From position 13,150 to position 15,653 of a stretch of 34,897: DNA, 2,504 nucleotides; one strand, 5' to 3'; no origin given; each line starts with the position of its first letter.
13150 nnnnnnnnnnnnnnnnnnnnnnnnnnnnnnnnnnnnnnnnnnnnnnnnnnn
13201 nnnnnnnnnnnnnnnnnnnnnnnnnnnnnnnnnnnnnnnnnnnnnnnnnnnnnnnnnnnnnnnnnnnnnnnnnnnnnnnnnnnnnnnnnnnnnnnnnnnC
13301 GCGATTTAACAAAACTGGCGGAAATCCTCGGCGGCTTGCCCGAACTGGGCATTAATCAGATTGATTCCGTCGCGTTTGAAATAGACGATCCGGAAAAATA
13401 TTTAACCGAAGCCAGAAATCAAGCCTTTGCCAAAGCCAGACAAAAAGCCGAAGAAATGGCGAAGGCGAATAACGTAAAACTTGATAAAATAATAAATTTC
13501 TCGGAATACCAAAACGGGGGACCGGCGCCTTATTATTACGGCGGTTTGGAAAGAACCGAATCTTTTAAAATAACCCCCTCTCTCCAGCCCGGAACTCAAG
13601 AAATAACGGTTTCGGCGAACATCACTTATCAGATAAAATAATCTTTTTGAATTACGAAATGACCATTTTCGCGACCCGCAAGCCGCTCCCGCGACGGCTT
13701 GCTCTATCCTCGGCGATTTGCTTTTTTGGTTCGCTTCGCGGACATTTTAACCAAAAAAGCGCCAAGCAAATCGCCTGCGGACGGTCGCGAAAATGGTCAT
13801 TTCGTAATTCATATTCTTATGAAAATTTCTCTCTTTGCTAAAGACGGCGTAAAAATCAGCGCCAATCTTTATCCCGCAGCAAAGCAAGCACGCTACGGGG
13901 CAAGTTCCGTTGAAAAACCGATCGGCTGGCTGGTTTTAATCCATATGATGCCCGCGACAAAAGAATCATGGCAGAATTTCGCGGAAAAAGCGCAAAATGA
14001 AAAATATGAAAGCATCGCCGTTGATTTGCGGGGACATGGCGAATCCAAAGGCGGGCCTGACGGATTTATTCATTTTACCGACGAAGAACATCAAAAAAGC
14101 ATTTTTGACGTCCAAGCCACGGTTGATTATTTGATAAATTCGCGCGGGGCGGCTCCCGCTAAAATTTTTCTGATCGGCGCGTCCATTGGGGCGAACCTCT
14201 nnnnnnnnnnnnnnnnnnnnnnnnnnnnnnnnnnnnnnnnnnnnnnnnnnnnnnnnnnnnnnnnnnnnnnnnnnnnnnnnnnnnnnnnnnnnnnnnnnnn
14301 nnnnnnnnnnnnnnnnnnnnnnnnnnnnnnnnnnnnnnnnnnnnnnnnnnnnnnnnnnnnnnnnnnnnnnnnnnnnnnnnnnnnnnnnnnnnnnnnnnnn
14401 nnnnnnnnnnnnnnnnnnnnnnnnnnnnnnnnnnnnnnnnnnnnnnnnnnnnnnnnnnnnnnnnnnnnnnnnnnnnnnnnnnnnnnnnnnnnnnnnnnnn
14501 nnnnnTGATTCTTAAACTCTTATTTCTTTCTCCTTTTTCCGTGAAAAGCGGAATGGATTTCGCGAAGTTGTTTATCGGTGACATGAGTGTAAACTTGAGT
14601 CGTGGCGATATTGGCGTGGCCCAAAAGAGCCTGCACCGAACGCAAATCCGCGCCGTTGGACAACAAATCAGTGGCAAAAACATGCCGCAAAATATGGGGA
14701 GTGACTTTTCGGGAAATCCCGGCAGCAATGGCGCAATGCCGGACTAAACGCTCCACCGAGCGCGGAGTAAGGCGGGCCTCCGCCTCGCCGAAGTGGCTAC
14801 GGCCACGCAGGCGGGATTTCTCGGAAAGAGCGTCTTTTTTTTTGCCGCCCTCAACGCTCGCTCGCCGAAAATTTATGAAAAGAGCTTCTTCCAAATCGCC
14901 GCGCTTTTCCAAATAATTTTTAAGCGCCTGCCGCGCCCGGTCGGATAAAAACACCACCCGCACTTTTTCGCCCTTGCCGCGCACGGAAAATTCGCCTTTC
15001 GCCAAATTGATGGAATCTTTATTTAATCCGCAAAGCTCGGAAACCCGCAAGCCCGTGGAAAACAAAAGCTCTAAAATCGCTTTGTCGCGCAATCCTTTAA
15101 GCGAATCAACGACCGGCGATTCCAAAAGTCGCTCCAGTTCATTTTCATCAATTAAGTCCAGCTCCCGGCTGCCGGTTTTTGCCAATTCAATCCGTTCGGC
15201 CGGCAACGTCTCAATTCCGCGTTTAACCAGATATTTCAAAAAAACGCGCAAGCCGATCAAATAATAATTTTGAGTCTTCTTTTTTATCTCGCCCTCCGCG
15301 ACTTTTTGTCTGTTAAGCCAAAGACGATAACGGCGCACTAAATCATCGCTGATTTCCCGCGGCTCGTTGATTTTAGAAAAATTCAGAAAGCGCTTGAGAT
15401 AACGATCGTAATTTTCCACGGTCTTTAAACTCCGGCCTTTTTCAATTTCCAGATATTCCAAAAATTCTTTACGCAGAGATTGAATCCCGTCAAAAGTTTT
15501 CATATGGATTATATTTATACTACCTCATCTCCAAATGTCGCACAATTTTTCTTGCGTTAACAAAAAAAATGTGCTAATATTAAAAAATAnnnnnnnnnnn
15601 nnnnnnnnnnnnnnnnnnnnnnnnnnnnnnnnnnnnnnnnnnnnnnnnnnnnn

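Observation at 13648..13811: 164-bp foldback element with 29-bp perfect terminal inverted repeats and a diverged half-copy 13 kb away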

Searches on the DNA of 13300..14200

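Call 12: search_rna_families(source=window, start=13300, end=14200, threshold=evalue, max_evalue=10)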
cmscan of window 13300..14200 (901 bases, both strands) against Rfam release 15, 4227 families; matches with E-value up to 10: 3.
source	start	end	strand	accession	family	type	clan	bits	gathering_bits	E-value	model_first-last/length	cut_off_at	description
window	13661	13718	-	RF03001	leuA-Halobacteria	Cis-reg;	-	30.2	47.9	0.00048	1-53/53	no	leuA-Halobacteria RNA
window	14134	14175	+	RF02077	STnc220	Gene; sRNA;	-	20.2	60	1.3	1-79/79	no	Salmonella enterica sRNA STnc220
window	13502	13538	-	RF01906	HOTAIR_3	Gene; lncRNA;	-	11.5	80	9.2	1-98/98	no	HOTAIR conserved region 3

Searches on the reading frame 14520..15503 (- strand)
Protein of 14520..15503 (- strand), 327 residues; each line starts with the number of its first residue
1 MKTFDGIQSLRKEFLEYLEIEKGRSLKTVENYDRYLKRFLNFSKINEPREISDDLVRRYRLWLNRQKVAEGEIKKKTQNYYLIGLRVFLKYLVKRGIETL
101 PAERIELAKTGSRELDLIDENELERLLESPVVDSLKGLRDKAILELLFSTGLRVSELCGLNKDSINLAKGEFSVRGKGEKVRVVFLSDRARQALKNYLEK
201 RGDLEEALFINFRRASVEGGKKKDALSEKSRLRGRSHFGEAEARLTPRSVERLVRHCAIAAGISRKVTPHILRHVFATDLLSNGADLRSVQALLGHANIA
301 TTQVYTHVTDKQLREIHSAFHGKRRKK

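Call 74: search_protein_families(library=pfam, proteins=[window:14520-15503:-], max_evalue=0.001)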
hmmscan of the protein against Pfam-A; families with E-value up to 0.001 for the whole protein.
window:14520-15503:- (327 aa): 4 families
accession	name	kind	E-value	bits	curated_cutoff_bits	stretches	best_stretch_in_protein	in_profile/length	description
PF00589.27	Phage_integrase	-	6.6e-43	146.9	27.1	1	118-311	3-171/172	Phage integrase family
PF02899.23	Phage_int_SAM_1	-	1.1e-12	48.4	22.3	1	12-96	2-83/83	Phage integrase, N-terminal SAM-like domain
PF13495.12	Phage_int_SAM_4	-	1.3e-09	38.7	27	1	10-97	1-83/85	Phage integrase, N-terminal SAM-like domain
PF13102.12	Phage_int_SAM_5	-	3.3e-07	31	22.3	1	16-97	8-87/98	Phage integrase SAM-like domain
